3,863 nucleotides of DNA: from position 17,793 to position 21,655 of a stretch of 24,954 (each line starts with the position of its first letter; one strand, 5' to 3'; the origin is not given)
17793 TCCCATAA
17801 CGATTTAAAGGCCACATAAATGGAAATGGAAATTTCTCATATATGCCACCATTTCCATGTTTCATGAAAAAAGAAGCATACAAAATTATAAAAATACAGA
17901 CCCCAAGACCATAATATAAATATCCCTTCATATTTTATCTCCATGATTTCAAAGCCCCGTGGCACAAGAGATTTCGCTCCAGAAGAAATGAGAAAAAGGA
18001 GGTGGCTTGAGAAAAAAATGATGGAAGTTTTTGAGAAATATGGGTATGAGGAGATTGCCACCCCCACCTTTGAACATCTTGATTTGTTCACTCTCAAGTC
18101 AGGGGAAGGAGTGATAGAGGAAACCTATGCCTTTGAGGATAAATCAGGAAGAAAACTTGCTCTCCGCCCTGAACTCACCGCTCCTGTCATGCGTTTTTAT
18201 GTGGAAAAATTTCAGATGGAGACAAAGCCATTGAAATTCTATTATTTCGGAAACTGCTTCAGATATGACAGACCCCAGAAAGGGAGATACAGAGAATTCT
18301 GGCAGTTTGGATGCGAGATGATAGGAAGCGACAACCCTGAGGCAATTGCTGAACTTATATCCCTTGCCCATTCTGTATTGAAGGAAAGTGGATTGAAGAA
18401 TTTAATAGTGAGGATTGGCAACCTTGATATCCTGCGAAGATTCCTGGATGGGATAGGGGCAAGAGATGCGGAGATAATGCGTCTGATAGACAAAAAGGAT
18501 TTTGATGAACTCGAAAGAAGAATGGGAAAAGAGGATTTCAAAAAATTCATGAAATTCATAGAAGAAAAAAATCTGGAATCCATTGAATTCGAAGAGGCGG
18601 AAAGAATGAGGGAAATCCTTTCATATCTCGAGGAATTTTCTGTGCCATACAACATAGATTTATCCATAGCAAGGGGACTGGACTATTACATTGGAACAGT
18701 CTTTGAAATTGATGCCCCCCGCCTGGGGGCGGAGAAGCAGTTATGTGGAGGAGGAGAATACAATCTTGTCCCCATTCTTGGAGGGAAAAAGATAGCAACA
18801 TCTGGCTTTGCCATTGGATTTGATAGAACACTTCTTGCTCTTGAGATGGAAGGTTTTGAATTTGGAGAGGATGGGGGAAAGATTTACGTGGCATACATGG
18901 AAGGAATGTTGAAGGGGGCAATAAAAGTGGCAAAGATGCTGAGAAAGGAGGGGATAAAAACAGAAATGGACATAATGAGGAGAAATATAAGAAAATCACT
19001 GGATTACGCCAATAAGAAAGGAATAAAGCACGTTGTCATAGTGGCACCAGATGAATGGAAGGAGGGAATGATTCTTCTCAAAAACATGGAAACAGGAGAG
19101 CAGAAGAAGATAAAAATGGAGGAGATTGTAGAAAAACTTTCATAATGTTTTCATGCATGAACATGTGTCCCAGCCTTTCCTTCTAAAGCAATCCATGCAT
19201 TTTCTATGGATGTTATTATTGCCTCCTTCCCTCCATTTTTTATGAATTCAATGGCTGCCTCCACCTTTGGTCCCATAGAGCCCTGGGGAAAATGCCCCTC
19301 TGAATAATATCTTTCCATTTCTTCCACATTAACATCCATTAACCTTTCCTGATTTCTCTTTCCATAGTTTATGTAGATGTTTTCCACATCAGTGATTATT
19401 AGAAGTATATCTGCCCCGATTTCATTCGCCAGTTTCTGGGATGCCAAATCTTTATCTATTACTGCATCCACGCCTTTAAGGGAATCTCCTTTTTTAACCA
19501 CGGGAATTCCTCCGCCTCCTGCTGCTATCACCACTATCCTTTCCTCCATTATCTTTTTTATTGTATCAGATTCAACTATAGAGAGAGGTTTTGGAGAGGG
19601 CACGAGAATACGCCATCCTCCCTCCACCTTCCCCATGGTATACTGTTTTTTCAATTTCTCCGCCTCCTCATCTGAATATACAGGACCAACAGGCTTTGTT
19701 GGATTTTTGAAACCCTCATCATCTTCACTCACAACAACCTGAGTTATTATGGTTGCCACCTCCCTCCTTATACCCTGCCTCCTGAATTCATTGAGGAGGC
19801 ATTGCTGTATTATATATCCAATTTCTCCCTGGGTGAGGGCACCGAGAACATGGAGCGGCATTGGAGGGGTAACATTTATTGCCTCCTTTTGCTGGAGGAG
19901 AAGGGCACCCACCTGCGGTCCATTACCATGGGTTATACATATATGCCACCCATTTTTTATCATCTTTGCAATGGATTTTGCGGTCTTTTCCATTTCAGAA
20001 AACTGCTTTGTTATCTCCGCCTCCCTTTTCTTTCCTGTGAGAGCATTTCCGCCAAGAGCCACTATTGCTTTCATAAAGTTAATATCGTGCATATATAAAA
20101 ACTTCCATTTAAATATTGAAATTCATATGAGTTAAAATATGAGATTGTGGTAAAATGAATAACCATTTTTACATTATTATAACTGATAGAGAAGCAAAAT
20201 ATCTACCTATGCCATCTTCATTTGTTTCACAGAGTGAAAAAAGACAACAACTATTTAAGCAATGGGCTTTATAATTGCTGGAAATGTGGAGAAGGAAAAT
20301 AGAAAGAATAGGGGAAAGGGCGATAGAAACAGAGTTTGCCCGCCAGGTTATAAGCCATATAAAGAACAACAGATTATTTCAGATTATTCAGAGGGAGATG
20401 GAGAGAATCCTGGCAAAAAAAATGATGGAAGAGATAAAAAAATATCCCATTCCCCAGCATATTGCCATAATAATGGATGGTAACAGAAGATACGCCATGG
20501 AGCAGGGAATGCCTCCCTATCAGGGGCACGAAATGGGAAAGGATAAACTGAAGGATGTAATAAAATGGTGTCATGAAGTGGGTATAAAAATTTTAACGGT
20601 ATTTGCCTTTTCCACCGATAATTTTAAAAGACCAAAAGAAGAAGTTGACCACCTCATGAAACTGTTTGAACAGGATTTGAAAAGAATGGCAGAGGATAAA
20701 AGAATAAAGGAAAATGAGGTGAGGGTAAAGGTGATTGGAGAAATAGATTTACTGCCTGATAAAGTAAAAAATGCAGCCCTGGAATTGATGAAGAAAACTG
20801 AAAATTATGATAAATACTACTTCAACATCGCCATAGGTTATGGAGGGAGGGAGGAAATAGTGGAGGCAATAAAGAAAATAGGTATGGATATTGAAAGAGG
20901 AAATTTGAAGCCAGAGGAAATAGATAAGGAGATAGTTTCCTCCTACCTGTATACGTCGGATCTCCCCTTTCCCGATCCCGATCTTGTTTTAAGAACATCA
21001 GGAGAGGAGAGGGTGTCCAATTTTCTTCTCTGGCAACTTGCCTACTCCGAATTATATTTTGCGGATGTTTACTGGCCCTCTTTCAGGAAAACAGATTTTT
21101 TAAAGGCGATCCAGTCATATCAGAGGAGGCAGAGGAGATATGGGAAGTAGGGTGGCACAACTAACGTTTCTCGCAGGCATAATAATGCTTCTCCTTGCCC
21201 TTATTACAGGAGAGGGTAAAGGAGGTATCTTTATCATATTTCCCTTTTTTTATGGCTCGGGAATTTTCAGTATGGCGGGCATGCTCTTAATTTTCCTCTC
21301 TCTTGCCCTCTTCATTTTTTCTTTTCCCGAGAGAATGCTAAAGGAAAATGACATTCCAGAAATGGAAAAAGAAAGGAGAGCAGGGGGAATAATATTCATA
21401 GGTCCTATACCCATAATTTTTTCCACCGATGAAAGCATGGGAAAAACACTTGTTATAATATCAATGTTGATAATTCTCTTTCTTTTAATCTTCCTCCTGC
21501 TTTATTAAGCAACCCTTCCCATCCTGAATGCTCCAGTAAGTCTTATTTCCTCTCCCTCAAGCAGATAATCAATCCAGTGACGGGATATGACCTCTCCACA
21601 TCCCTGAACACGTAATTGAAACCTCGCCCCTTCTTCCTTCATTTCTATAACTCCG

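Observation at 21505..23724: Candidate signalling system: Roadblock (MglB-like) + KaiC-like::small GTPase fusion + second KaiC-like protein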

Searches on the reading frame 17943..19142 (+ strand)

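Call 35: search_protein_families(library=pfam, proteins=[window:17943-19142:+], max_evalue=0.001)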
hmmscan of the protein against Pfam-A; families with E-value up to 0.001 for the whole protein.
window:17943-19142:+ (400 aa): 5 families
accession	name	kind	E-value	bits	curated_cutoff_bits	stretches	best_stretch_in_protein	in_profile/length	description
PF13393.11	tRNA-synt_His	-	3.8e-55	187.8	25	1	7-294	1-306/308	Histidyl-tRNA synthetase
PF00587.30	tRNA-synt_2b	-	2.2e-15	57.6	29.3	1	62-191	1-110/179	tRNA synthetase class II core domain (G, H, P, S and T)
PF03129.25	HGTP_anticodon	-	3.2e-14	53.3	21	1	322-399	14-91/94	Anticodon binding domain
PF00152.25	tRNA-synt_2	-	4.4e-05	23.1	25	0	14-149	20-144/308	tRNA synthetases class II (D, K and N)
PF01409.25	tRNA-synt_2d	-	9.9e-05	22.4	19.8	1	22-149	22-153/246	tRNA synthetases class II core domain (F)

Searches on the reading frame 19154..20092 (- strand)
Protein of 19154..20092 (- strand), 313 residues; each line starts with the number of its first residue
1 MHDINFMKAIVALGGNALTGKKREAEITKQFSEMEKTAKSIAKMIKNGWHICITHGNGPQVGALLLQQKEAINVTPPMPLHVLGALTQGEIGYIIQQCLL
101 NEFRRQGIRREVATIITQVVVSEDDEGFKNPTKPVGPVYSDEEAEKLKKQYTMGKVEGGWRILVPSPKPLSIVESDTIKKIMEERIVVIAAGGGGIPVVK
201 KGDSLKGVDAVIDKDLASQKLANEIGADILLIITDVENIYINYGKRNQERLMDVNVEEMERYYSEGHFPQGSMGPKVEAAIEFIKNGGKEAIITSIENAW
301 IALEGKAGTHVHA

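Call 35: search_protein_families(library=pfam, proteins=[window:19154-20092:-], max_evalue=0.001)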
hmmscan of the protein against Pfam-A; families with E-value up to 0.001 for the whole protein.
window:19154-20092:- (313 aa): 1 family
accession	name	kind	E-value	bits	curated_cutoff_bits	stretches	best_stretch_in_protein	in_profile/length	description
PF00696.33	AA_kinase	-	3e-30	106.1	24.9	1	7-295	1-234/234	Amino acid kinase family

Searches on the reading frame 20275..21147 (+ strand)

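Call 35: search_protein_families(library=pfam, proteins=[window:20275-21147:+], max_evalue=0.001)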
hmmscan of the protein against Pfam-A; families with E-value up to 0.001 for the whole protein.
window:20275-21147:+ (291 aa): 1 family
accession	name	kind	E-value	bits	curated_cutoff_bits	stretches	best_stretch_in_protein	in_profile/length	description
PF01255.24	Prenyltransf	-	4.7e-85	285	27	1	66-290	1-219/219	Putative undecaprenyl diphosphate synthase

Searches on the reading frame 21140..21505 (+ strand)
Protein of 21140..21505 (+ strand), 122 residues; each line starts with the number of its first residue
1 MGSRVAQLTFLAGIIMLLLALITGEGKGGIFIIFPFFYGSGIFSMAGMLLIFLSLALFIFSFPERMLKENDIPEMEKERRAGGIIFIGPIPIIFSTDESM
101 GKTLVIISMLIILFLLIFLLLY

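Call 35: search_protein_families(library=pfam, proteins=[window:21140-21505:+], max_evalue=0.001)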
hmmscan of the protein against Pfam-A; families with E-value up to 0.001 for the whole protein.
window:21140-21505:+ (122 aa): 1 family
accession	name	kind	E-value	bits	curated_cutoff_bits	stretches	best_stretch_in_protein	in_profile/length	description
PF01998.22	DUF131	-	5.4e-13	48.8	22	1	71-118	14-61/62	Protein of unknown function DUF131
